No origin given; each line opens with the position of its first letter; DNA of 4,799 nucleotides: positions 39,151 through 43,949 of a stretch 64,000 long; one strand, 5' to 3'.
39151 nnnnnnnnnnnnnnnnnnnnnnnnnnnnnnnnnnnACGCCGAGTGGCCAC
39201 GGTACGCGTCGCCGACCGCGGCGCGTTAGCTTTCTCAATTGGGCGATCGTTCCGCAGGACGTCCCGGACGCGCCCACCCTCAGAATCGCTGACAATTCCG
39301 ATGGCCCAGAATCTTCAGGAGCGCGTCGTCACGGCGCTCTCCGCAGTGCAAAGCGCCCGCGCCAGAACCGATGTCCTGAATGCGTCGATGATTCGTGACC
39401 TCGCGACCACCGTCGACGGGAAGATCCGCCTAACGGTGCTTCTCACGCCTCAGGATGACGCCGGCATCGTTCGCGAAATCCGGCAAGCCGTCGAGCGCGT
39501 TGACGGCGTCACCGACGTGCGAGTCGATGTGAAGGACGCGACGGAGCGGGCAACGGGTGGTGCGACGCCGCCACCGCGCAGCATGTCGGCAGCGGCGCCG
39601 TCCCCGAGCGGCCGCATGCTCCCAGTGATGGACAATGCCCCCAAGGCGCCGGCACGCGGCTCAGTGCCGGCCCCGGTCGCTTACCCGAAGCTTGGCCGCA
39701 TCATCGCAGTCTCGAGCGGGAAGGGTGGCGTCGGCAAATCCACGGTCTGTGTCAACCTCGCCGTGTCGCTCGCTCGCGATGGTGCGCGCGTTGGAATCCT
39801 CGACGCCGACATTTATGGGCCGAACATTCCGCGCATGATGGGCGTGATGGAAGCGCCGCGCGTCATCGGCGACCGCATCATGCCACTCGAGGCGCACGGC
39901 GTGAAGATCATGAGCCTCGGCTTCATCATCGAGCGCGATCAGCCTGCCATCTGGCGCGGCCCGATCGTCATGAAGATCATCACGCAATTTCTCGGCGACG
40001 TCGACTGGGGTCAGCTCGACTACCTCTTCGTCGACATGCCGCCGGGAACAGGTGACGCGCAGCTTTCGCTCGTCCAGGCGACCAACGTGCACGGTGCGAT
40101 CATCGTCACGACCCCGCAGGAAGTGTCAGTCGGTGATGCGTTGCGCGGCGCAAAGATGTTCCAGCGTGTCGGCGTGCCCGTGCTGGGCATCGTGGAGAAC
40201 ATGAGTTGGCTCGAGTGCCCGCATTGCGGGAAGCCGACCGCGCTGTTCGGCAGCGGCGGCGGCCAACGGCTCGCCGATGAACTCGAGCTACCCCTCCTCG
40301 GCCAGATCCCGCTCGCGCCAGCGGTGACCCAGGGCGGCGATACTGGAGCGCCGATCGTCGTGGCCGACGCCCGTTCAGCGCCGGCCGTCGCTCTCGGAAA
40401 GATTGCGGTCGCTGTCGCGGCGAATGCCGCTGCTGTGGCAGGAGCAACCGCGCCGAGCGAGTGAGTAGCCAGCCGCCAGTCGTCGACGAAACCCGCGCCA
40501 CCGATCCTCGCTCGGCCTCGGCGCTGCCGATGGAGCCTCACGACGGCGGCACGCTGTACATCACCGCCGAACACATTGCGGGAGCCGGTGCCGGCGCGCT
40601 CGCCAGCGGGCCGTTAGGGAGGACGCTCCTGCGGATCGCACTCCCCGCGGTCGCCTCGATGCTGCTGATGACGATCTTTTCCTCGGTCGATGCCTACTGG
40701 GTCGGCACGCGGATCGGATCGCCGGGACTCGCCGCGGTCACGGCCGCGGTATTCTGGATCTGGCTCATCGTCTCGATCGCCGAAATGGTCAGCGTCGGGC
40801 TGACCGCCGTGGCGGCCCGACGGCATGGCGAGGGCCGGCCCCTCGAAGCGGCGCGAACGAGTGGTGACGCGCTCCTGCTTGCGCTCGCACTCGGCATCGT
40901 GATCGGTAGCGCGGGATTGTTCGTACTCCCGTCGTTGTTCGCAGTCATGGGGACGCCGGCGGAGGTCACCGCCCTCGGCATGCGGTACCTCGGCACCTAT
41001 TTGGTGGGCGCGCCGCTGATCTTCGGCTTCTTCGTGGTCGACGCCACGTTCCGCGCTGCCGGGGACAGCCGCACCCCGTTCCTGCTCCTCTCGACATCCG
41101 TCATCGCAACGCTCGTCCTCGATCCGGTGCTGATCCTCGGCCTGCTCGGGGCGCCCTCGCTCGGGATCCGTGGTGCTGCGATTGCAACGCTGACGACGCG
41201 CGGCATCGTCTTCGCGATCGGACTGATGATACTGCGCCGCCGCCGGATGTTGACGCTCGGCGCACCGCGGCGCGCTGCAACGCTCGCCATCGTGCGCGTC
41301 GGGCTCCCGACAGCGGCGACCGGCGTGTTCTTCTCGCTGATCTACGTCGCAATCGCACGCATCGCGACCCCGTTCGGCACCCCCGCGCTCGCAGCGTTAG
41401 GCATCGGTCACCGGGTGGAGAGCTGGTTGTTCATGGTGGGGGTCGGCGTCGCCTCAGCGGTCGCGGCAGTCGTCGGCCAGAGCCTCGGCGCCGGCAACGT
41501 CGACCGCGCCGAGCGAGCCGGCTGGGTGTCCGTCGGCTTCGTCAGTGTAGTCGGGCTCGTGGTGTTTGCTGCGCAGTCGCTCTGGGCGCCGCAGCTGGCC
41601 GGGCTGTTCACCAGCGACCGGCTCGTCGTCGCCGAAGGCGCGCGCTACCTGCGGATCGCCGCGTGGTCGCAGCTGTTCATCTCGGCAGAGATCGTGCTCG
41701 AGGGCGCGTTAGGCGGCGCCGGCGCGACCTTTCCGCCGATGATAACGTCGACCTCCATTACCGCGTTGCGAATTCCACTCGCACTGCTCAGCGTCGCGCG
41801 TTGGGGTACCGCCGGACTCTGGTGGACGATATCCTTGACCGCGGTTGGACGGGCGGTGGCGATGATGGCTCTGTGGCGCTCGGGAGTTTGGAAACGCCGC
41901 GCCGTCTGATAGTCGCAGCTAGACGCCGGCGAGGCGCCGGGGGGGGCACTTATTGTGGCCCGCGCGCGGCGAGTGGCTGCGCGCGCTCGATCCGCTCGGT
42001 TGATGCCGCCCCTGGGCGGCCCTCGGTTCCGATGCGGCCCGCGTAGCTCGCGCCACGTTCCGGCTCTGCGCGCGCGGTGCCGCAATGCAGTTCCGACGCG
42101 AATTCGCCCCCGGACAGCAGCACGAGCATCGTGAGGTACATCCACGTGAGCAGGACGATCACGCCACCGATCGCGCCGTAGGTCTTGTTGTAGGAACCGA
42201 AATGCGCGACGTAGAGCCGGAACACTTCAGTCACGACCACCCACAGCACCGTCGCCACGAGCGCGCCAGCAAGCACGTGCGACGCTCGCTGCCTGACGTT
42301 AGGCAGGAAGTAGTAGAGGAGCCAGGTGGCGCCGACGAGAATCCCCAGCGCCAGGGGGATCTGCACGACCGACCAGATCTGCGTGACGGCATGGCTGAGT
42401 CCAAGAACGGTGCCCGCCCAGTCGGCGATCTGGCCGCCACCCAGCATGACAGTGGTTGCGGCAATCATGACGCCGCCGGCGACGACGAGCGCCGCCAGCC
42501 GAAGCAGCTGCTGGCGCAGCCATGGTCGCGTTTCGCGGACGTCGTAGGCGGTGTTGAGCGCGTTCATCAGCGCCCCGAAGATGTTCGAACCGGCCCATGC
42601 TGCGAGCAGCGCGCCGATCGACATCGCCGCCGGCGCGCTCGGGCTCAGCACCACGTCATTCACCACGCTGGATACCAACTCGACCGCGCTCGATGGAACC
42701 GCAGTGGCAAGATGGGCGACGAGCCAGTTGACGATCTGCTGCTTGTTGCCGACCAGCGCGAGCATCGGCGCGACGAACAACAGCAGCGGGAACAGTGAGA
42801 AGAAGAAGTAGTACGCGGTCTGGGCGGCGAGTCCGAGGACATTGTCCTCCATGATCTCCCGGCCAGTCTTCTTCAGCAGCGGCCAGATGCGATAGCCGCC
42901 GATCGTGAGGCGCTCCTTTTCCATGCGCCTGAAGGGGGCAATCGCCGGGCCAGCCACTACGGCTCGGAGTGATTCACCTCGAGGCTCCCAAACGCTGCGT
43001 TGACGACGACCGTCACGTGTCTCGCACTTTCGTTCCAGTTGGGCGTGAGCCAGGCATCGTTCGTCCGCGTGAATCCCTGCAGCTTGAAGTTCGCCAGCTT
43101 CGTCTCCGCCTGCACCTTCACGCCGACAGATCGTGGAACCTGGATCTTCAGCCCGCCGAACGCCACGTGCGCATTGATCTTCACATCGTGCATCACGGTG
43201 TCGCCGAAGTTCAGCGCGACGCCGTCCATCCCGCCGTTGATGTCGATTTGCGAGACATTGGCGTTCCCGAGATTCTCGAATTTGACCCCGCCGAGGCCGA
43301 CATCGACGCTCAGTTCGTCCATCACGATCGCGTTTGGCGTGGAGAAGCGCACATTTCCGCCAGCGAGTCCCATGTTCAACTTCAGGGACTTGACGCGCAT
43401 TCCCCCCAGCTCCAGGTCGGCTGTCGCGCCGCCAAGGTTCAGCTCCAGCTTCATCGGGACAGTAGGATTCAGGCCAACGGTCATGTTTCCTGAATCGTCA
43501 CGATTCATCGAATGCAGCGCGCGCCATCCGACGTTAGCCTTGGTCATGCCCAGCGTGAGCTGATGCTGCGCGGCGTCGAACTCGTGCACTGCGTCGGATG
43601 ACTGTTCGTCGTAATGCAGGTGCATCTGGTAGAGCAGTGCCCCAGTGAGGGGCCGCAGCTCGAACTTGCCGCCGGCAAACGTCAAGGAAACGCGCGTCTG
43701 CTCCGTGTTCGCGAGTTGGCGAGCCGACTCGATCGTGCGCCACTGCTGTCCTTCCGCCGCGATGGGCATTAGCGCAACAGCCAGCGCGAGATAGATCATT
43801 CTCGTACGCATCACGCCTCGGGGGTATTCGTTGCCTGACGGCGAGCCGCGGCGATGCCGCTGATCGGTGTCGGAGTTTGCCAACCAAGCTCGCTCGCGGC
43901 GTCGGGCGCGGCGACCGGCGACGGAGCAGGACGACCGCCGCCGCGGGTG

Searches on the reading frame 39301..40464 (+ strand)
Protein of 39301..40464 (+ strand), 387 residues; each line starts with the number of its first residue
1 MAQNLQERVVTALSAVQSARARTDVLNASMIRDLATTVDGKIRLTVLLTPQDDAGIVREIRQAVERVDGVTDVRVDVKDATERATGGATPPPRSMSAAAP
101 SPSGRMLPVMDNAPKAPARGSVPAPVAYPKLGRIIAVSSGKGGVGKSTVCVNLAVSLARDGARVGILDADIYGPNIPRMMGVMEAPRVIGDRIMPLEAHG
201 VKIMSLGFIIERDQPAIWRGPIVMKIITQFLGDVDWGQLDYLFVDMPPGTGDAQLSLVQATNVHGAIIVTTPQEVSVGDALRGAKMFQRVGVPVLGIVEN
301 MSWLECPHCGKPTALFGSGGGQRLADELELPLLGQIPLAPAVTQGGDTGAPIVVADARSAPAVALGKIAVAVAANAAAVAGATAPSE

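Call 17: search_protein_families(library=pfam, proteins=[window:39301-40464:+], max_evalue=0.00001)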
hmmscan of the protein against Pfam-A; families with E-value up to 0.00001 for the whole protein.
window:39301-40464:+ (387 aa): 4 families
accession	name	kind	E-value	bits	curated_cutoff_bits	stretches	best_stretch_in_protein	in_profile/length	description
PF10609.15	ParA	-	8e-98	327.2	27.1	1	133-372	4-245/246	NUBPL iron-transfer P-loop NTPase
PF01656.29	CbiA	-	3.2e-12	46.9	25.4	1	135-291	1-66/125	CobQ/CobB/MinD/ParA nucleotide binding domain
PF13614.12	AAA_31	-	1.9e-10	41.4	27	1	133-171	2-40/177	AAA domain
PF09140.17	MipZ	-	1.2e-07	31.8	20.7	1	134-177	2-45/262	ATPase MipZ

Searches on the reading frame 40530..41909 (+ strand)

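Call 17: search_protein_families(library=pfam, proteins=[window:40530-41909:+], max_evalue=0.00001)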
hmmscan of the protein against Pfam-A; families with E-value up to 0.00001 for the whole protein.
window:40530-41909:+ (459 aa): 1 family
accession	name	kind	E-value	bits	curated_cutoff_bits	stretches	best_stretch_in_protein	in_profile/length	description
PF01554.23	MatE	-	1.1e-49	168.6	24.9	2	260-419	1-160/161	MatE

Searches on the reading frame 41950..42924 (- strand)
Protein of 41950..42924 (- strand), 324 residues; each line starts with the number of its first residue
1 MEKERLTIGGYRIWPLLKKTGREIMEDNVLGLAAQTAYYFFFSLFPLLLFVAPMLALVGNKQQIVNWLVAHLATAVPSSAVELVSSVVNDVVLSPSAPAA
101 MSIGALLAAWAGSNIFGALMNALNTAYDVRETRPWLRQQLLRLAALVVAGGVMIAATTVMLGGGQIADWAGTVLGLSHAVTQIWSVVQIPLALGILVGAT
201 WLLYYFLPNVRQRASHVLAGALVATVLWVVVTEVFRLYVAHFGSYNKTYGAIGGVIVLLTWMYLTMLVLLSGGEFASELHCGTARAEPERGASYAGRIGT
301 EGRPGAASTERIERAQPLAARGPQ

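Call 17: search_protein_families(library=pfam, proteins=[window:41950-42924:-], max_evalue=0.00001)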
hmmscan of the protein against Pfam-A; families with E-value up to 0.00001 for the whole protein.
window:41950-42924:- (324 aa): 1 family
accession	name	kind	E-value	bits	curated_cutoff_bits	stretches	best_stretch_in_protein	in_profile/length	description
PF03631.20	Virul_fac_BrkB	-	2.5e-64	217.9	33.7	1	26-280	2-256/259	Virulence factor BrkB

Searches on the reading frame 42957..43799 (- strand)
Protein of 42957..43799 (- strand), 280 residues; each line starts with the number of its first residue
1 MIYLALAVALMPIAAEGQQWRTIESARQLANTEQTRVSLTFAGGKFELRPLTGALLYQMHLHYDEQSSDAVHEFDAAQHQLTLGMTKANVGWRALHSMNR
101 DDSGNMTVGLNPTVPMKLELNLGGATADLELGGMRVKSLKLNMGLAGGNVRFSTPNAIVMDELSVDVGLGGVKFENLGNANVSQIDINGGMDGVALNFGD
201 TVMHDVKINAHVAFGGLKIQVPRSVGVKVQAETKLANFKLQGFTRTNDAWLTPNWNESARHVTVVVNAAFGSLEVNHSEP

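Call 17: search_protein_families(library=pfam, proteins=[window:42957-43799:-], max_evalue=0.00001)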
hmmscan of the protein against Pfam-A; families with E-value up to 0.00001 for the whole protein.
window:42957-43799:- (280 aa): 1 family
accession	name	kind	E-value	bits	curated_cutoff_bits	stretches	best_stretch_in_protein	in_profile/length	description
PF09922.15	LiaF-like_C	-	4.2e-06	27.1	29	1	181-275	13-114/114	Cell wall-active antibiotics response LiaF, C-terminal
